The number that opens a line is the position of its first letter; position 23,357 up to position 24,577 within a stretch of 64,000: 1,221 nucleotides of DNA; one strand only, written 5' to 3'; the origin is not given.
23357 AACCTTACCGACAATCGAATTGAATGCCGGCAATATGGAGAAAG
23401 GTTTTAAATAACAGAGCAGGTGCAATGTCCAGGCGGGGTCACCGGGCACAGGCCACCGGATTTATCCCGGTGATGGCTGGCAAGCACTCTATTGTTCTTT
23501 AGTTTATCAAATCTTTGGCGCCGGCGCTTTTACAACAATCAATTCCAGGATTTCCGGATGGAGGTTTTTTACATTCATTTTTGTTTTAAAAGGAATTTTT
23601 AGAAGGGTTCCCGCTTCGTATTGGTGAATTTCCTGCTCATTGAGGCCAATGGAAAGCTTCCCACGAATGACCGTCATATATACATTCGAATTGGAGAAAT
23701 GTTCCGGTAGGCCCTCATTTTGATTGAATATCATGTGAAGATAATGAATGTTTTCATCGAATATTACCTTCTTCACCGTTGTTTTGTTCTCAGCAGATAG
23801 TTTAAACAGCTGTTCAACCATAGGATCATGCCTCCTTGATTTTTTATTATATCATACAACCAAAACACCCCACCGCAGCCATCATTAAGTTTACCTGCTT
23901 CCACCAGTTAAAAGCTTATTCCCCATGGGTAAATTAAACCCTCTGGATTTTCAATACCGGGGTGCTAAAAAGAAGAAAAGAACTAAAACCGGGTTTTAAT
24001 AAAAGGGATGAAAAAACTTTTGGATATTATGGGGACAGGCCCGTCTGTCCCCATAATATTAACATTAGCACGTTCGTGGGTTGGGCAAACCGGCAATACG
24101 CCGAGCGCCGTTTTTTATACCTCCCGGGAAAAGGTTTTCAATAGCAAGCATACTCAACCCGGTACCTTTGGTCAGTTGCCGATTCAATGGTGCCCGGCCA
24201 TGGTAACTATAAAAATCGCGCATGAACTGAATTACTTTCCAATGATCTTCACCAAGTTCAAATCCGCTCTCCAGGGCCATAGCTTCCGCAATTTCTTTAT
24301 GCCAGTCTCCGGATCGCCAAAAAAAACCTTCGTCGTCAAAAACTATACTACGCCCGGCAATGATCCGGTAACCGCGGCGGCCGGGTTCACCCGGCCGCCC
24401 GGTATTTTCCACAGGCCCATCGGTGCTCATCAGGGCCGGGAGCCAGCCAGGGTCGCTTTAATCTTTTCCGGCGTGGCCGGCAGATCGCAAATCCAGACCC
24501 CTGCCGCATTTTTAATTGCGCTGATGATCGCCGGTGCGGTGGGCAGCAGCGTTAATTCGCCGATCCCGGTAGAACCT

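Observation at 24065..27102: Single-polypeptide molybdo-aldehyde oxidoreductase translationally coupled to a TusE/DsrC-like sulfur-relay protein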

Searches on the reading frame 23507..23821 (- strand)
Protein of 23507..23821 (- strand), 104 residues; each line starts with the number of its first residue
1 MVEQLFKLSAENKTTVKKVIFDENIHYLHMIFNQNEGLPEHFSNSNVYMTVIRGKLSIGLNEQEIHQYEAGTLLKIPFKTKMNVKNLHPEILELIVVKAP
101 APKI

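Call 5: search_protein_families(library=pfam, proteins=[window:23507-23821:-], max_evalue=0.01)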
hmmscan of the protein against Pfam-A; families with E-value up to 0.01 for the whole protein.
window:23507-23821:- (104 aa): 2 families
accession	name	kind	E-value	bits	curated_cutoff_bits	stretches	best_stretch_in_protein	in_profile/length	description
PF25794.1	SACS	-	0.0074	16.6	32.8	1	17-85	123-193/247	Sacsin domain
PF07883.17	Cupin_2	-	0.0098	16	27.2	0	29-97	2-69/70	Cupin domain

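Call 15: search_protein_families(library=ncbifam, proteins=[window:23507-23821:-], max_evalue=0.001)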
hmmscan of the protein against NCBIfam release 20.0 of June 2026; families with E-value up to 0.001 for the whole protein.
window:23507-23821:- (104 aa): 0 families

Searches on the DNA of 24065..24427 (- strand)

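Call 40: search_rna_families(sources=[L001, L003, L004, L020, L022, L044, L064, L065, L063], threshold=gathering)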
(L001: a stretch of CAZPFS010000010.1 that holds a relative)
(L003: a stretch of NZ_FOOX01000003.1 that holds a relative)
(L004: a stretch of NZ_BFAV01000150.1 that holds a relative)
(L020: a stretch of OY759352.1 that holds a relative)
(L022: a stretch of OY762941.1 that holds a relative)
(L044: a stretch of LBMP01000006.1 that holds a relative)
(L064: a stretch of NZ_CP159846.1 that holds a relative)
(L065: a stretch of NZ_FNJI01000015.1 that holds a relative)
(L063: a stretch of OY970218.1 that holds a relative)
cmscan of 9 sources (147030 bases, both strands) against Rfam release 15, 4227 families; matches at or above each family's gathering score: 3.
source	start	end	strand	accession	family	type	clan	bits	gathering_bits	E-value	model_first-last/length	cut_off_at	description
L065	10160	10347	+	RF00174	Cobalamin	Cis-reg; riboswitch;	CL00101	117.2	31.5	2.3e-28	1-189/189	no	Cobalamin riboswitch aptamer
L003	11425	11543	-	RF01055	Molybdenum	Cis-reg; riboswitch;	-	75.3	36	5.1e-16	1-135/135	no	Molybdenum/Tungsten riboswitch aptamer (Moco RNA motif)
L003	11984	12100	+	RF01055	Molybdenum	Cis-reg; riboswitch;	-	63.3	36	1.7e-12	1-135/135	no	Molybdenum/Tungsten riboswitch aptamer (Moco RNA motif)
